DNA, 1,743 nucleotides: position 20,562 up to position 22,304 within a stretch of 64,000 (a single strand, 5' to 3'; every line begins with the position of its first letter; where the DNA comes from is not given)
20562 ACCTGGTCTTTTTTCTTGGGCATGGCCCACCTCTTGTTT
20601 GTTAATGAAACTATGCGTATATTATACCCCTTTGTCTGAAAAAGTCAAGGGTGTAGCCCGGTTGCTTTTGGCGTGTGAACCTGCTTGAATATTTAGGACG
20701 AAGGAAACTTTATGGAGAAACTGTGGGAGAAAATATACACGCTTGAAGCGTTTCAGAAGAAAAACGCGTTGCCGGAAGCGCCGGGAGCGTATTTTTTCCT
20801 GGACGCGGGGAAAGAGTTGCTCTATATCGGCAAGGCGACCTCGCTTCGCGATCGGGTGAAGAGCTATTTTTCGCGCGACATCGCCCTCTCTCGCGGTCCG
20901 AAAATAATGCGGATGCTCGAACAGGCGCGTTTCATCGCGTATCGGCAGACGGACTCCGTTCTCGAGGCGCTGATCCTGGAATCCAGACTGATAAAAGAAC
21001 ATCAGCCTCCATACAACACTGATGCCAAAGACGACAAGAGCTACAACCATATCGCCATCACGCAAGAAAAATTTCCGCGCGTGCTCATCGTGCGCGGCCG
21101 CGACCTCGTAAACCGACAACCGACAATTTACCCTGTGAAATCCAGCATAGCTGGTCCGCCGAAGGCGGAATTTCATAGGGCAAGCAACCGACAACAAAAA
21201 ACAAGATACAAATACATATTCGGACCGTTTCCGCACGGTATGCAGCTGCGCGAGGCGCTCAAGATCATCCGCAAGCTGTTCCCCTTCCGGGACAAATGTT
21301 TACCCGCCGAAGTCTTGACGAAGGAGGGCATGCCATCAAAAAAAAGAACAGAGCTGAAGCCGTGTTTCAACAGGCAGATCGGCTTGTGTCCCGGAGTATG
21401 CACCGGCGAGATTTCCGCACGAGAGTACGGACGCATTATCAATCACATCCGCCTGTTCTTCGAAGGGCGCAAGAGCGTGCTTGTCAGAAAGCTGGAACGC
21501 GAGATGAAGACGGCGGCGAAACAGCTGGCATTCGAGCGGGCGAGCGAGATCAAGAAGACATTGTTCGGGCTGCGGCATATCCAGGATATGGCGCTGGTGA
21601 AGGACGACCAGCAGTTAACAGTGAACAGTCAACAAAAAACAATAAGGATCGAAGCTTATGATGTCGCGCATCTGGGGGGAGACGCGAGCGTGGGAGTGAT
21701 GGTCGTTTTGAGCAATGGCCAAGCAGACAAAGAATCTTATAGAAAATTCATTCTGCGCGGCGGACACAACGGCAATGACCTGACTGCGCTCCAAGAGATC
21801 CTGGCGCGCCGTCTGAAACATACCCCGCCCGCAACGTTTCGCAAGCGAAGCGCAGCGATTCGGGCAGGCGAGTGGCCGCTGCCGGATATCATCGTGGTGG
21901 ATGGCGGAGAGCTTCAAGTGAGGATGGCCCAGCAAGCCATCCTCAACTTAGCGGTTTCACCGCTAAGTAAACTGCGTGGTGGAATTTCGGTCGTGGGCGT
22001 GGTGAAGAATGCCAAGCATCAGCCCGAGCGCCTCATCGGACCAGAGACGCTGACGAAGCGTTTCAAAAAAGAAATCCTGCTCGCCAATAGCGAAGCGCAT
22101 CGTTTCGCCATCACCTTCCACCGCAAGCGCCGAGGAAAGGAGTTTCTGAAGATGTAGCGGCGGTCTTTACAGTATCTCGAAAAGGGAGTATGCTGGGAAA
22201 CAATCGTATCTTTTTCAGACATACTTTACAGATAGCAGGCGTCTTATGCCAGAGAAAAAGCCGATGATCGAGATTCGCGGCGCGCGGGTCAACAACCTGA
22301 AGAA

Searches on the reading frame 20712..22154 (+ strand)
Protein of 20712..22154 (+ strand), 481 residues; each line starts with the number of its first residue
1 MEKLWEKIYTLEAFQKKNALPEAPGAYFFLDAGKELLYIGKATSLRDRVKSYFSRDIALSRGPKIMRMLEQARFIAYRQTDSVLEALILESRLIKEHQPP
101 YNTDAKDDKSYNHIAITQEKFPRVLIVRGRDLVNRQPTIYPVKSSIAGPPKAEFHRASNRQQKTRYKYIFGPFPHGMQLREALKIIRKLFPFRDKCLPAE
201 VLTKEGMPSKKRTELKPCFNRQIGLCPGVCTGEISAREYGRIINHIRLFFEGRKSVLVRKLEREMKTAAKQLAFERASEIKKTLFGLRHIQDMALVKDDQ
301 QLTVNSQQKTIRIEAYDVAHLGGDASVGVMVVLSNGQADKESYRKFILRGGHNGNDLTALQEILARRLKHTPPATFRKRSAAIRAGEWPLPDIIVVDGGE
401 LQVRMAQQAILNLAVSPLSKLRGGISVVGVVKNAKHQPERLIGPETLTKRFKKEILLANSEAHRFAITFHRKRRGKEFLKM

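Call 7: search_protein_families(library=pfam, proteins=[window:20712-22154:+])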
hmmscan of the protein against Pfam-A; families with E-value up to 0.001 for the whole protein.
window:20712-22154:+ (481 aa): 3 families
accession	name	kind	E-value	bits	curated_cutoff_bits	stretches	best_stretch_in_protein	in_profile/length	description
PF08459.17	UvrC_RNaseH_dom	-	1.9e-28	99.8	22.3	1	305-467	5-159/159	UvrC RNAse H endonuclease domain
PF02151.25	UVR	-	2.1e-07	30.9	21.5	1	257-285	3-31/36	UvrB/uvrC motif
PF01541.30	GIY-YIG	-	2.1e-06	28.4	22.6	1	25-102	3-78/78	GIY-YIG catalytic domain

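Call 55: search_protein_families(library=ncbifam, proteins=[window:20712-22154:+], max_evalue=0.00001)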
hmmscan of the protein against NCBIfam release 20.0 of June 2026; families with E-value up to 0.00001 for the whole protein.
window:20712-22154:+ (481 aa): 14 families
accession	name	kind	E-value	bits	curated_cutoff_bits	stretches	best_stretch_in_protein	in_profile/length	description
TIGR00194.1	uvrC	equivalog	1.6e-85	288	285.45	3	15-129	3-113/574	excinuclease ABC subunit UvrC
NF001824.0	PRK00558.1-5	equivalog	2e-70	238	451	3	17-130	11-123/652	excinuclease ABC subunit UvrC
NF011262.0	PRK14668.1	equivalog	1.6e-57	195.2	544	2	16-285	9-228/577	excinuclease ABC subunit C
NF011263.0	PRK14669.1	equivalog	3.8e-52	177.7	1108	3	15-128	5-117/624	excinuclease ABC subunit C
NF011261.0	PRK14667.1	equivalog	3.1e-49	168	818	3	308-480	359-513/567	excinuclease ABC subunit C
NF011260.0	PRK14666.1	equivalog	3.4e-49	168.2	649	3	18-129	7-117/698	excinuclease ABC subunit C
NF011266.0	PRK14672.1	equivalog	2.9e-47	161.4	1504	2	20-299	18-248/691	excinuclease ABC subunit C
NF011264.0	PRK14670.1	equivalog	3e-43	148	1021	3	13-135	8-124/602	excinuclease ABC subunit C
NF005906.0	PRK07883.1-4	equivalog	4.3e-41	140.9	495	2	18-129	210-320/563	DEDD exonuclease domain-containing protein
NF005907.0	PRK07883.1-5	equivalog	3.7e-37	128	454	2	18-130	225-334/584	DEDD exonuclease domain-containing protein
NF005905.0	PRK07883.1-3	equivalog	1.3e-28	100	508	1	18-285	221-441/581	DEDD exonuclease domain-containing protein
NF005904.0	PRK07883.1-2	equivalog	3.8e-21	75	969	1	18-147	227-352/584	DEDD exonuclease domain-containing protein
NF005903.0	PRK07883.1-1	equivalog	4.9e-18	64.9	1038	1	18-129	243-351/642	DEDD exonuclease domain-containing protein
NF007833.0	PRK10545.1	equivalog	3.7e-16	59.1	367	1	18-140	29-143/289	excinuclease Cho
